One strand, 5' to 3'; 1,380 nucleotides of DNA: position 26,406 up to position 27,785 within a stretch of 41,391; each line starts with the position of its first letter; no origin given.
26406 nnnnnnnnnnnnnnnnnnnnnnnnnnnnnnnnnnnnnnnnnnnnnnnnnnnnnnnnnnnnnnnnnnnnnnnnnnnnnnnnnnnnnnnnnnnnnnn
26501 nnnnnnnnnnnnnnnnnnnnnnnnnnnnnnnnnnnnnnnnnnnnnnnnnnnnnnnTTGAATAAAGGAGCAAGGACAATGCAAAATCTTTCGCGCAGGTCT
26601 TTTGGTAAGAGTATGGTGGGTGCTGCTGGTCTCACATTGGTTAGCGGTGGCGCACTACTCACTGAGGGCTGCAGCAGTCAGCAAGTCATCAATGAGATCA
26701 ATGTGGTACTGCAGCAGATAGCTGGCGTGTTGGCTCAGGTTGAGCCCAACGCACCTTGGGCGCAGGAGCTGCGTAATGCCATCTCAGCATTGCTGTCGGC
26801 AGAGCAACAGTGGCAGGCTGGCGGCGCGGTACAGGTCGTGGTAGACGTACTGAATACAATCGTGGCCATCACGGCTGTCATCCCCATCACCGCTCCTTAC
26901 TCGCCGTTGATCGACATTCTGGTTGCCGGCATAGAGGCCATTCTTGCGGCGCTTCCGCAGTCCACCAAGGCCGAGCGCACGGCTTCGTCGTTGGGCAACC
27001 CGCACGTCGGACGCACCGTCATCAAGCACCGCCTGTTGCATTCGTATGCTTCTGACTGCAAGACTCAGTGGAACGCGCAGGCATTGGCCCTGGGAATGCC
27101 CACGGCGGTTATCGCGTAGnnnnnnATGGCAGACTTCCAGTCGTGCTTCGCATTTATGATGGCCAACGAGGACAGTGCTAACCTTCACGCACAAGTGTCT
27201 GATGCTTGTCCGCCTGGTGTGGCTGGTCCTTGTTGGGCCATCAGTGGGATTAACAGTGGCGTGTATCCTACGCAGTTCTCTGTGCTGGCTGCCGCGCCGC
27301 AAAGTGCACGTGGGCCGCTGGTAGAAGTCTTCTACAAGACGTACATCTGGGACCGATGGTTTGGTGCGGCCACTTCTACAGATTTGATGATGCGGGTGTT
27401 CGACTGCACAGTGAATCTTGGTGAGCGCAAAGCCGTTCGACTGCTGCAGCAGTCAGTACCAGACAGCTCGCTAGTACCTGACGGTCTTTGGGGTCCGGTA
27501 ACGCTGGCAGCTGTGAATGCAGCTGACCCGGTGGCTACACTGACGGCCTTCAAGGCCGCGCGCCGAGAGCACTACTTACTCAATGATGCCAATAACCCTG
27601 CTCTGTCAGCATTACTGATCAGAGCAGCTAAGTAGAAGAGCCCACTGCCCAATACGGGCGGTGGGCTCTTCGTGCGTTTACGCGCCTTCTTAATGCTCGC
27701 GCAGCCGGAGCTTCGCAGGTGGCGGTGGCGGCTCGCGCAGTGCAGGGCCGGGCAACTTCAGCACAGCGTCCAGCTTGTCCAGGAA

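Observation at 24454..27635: Atypical lysis cassette: papain C1A peptidase, permuted NlpC/P60-like protein, GH108 muramidase, plus two lipoproteins (one Tat-dependent)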

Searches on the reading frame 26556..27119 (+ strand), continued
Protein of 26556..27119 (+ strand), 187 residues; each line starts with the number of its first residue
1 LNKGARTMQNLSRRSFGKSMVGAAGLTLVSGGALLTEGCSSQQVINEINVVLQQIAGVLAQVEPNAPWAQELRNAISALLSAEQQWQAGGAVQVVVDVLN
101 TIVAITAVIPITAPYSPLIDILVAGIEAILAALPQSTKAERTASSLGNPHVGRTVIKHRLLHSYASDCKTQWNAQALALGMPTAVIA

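Call 86: get_annotated_region(hit=H25, flank=4000)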
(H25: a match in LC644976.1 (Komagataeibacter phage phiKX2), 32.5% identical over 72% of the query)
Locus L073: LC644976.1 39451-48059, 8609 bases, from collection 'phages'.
description: Komagataeibacter phage phiKX2 DNA, complete genome.
organism: Komagataeibacter phage phiKX2 (NCBI taxid 2860316)
taxonomy: Viruses; Duplodnaviria; Heunggongvirae; Uroviricota; Caudoviricetes
host: Komagataeibacter xylinus NBRC 13773; source: -; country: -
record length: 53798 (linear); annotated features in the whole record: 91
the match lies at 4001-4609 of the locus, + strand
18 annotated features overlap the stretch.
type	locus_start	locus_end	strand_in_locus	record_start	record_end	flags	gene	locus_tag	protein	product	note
CDS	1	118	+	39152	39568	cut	-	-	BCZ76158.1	hypothetical protein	PhiKX2_620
CDS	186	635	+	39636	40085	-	-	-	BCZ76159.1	hypothetical protein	PhiKX2_630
CDS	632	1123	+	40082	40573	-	-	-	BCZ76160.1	hypothetical protein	PhiKX2_640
CDS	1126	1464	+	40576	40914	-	-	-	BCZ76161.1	hypothetical protein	PhiKX2_650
CDS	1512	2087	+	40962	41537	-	-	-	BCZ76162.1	hypothetical protein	PhiKX2_660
CDS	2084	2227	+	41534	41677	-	-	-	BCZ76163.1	hypothetical protein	PhiKX2_670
CDS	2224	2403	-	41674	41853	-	-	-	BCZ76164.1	hypothetical protein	PhiKX2_680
CDS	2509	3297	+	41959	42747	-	-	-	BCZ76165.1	hypothetical protein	PhiKX2_690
CDS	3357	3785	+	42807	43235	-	-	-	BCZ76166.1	hypothetical protein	PhiKX2_700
CDS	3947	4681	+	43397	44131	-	-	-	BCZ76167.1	hypothetical protein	PhiKX2_710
CDS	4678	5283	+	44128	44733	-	-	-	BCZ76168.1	hypothetical protein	PhiKX2_720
CDS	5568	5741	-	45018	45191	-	-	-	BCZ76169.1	hypothetical protein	PhiKX2_730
tRNA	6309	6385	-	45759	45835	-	-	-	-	tRNA-Met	PhiKX2_t010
CDS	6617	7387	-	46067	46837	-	-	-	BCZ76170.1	integrase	PhiKX2_740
CDS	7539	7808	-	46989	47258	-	-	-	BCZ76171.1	hypothetical protein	PhiKX2_750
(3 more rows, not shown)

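Call 88: search_protein_families(library=pfam, proteins=[L072:3510-4007:+, L072:3998-4729:+, L072:2998-3366:+, L073:3947-4681:+, L073:4678-5283:+, L072:2503-2988:+], max_evalue=0.01)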
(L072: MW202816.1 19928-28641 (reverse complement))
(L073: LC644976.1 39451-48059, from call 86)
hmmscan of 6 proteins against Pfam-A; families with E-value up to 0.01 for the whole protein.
L072:3510-4007:+ (165 aa): 1 family
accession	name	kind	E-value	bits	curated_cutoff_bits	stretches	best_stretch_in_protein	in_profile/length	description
PF01510.30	Amidase_2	-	1.5e-19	71.1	26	1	10-152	37-131/131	N-acetylmuramoyl-L-alanine amidase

L072:3998-4729:+ (243 aa): 0 families

L072:2998-3366:+ (122 aa): 0 families

L073:3947-4681:+ (244 aa): 0 families

L073:4678-5283:+ (201 aa): 1 family
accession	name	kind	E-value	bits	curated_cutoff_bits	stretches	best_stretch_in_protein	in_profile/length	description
PF19631.4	Trypco2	-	0.0073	17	24.2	0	79-124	29-74/78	Trypsin-co-occurring domain 2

L072:2503-2988:+ (161 aa): 0 families

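Call 90: search_protein_families(library=ncbifam, proteins=[window:26577-27119:+], max_evalue=1)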
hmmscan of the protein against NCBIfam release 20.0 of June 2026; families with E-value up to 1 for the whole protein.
window:26577-27119:+ (180 aa): 0 families

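Call 93: fold_search(model_id=the predicted structure, library=viral)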
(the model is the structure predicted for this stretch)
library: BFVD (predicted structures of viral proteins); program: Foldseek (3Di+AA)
matches with E <= 10: 202; with E <= 0.001: 0
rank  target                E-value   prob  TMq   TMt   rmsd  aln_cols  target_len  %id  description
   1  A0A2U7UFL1            7.2e-01  0.15  0.22  0.18  18.5       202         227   13  Uncharacterized protein [Pandoravirus macleodensis]
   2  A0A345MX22            7.9e-01  0.57  0.34  0.46  11.7       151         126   14  (no name in the UniProt tables at hand)
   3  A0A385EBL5            1.0e+00  0.87  0.38  0.59   3.4        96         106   18  Uncharacterized protein [Caulobacter phage CcrBL10]
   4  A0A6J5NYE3            1.0e+00  0.08  0.15  0.19  15.2       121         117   12  Uncharacterized protein [uncultured Caudovirales phage]
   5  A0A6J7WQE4            1.1e+00  0.21  0.24  0.22  20.0       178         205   10  Uncharacterized protein [uncultured Caudovirales phage]
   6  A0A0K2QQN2            1.1e+00  0.08  0.17  0.16  14.5       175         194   15  Uncharacterized protein [Ralstonia phage RSF1]
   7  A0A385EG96            1.4e+00  0.28  0.29  0.37   9.0       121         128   20  Uncharacterized protein [Caulobacter phage CcrSC]
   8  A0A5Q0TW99            1.5e+00  0.30  0.34  0.07  15.9       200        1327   11  Uncharacterized protein [Ahus virus]
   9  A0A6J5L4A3            1.5e+00  0.12  0.24  0.12  16.8       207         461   10  Uncharacterized protein [uncultured Caudovirales phage]
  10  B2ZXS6                1.5e+00  0.41  0.32  0.43  14.7       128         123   15  Uncharacterized protein [Ralstonia phage phiRSL1]
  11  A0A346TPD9            1.5e+00  0.16  0.30  0.12  18.1       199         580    9  PP78/83 [Mythimna unipuncta nucleopolyhedrovirus]
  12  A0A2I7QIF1            1.6e+00  0.60  0.37  0.50   5.1       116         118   17  (no name in the UniProt tables at hand)
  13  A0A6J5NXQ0            1.8e+00  0.13  0.27  0.14  17.5       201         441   15  Uncharacterized protein [uncultured Caudovirales phage]
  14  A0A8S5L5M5            1.8e+00  0.04  0.13  0.11  15.9       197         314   18  Uncharacterized protein [MELD virus sp.]
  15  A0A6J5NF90            1.9e+00  0.20  0.27  0.21  17.5       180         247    9  Uncharacterized protein (Fragment) [uncultured Caudovirales phage]
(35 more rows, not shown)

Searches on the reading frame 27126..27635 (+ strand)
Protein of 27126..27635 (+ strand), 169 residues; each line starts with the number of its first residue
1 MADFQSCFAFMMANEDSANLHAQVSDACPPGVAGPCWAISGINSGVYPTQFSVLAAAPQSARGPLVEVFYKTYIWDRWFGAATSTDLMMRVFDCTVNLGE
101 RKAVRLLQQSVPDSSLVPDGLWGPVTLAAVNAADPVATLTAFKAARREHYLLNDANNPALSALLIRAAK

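Call 3: search_protein_families(library=pfam, proteins=[window:27126-27635:+], max_evalue=0.1)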
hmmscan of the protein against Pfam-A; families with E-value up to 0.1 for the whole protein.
window:27126-27635:+ (169 aa): 1 family
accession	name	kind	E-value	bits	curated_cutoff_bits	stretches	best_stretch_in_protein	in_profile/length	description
PF09374.15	PG_binding_3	-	0.00014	22.4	24.6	1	103-151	2-55/76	Predicted Peptidoglycan domain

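Call 4: search_protein_families(library=phrogs, proteins=[window:27126-27635:+], max_evalue=0.1)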
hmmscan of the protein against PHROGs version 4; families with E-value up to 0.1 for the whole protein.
window:27126-27635:+ (169 aa): 3 families
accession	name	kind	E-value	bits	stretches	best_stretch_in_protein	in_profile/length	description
phrog_315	-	lysis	1.5e-10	41.2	1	67-151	383-465/677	endolysin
phrog_12853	-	unknown function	0.011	17.1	1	81-131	72-130/131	-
phrog_1493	-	lysis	0.087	13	1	75-139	270-314/394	endolysin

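Call 11: search_solved_structures(query=window:27126-27635:+, max_evalue=10, show_alignments=2)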
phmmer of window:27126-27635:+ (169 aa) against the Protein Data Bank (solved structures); distinct sequences matched with E-value up to 10: 6.
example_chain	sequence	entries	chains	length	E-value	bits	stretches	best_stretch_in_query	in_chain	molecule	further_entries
2is5_A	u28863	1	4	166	0.00034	23.4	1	66-150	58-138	Hypothetical protein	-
2ikb_A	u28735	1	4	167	0.00034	23.4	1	66-150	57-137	Hypothetical protein NMB1012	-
2nr7_A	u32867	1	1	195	0.033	17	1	70-149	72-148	Secretion activator protein, putative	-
7ng2_A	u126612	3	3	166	0.35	13.6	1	80-128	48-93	Zinc finger (CCCH type) motif-containing protein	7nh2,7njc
8rvn_H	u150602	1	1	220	0.63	12.8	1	69-138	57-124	Fab92 heavy chain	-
7dnp_A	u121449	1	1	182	1.4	11.6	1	69-134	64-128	Secretion activator protein, hypothetical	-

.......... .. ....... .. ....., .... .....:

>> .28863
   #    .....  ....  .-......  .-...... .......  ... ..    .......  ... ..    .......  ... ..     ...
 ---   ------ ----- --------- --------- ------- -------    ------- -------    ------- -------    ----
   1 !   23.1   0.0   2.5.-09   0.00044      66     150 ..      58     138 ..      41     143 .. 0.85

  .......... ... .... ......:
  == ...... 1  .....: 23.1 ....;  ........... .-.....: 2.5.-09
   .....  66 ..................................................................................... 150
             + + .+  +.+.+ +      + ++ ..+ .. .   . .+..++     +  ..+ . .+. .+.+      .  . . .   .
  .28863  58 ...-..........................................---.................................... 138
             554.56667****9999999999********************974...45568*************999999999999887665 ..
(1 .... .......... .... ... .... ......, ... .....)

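Call 90: search_protein_families(library=ncbifam, proteins=[window:27126-27635:+], max_evalue=1)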
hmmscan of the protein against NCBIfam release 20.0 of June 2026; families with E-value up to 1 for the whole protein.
window:27126-27635:+ (169 aa): 2 families
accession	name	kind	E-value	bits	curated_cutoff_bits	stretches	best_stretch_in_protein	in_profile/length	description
NF040573.1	holin_dep_muram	equivalog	3.9e-06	26.8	240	1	66-152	62-152/200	holin-associated N-acetylmuramidase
TIGR00777.1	ahpD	subfamily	0.046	13.5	191.95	1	109-165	22-76/177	alkylhydroperoxidase, AhpD family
